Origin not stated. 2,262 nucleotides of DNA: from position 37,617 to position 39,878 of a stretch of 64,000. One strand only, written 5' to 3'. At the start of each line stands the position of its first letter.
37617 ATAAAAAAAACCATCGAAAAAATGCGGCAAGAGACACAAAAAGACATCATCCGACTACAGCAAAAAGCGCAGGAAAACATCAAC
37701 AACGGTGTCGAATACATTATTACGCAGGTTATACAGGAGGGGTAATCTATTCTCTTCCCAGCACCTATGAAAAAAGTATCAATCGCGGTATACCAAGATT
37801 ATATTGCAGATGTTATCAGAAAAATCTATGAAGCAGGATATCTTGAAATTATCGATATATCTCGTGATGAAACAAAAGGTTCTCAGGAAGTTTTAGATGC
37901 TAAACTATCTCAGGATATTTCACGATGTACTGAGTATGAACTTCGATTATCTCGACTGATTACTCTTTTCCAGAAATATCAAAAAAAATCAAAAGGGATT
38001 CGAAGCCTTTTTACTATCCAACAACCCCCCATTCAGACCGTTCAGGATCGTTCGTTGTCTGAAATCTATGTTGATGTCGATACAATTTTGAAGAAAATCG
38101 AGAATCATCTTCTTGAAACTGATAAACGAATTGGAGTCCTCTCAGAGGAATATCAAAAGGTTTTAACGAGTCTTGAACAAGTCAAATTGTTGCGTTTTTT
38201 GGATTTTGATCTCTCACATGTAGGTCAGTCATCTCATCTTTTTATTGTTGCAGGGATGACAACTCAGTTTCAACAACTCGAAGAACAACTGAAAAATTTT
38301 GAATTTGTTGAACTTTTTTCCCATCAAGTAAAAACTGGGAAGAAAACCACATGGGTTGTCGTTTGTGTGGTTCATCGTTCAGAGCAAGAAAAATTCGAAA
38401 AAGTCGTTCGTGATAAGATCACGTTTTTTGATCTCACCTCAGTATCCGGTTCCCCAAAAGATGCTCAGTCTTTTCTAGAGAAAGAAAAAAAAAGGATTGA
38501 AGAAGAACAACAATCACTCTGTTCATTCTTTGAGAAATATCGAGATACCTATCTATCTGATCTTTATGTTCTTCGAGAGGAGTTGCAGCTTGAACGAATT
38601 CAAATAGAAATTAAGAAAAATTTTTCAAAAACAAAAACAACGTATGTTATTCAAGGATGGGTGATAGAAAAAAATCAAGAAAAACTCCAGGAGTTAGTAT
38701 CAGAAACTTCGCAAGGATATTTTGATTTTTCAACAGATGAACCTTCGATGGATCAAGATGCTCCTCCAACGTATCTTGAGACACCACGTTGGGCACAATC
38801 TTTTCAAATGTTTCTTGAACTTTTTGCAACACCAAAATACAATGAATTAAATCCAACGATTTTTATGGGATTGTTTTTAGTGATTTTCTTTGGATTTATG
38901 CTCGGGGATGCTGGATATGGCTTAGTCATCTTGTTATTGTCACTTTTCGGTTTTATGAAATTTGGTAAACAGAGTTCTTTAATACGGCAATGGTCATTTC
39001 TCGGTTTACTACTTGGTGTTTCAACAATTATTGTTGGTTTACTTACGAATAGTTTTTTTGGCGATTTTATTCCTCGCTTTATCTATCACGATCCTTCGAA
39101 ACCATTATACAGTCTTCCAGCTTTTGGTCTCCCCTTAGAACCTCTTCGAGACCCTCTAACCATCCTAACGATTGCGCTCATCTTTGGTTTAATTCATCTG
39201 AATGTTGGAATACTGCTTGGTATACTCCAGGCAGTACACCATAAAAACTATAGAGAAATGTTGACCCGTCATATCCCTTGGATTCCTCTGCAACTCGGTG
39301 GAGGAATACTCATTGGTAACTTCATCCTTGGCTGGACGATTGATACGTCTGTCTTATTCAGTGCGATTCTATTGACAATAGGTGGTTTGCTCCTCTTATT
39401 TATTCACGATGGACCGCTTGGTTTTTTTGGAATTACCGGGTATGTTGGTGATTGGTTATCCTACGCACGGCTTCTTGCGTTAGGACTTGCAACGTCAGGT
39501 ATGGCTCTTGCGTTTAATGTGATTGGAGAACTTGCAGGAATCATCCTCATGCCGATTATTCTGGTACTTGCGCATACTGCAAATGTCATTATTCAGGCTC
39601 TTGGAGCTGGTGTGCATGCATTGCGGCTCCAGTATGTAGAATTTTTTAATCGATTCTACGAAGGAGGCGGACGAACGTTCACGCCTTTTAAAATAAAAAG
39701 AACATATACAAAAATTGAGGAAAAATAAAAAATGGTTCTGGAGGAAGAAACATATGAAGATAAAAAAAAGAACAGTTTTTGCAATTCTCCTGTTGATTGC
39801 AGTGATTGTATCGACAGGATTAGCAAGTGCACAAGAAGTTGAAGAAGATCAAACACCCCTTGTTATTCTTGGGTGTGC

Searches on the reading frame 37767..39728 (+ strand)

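Call 8: search_protein_families(library=pfam, proteins=[window:37767-39728:+], max_evalue=0.001)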
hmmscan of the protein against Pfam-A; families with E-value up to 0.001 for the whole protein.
window:37767-39728:+ (653 aa): 1 family
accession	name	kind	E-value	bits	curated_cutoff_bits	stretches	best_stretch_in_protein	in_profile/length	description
PF01496.24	V_ATPase_I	-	6.5e-30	104.2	30.7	2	230-432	255-458/815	V-type ATPase 116kDa subunit family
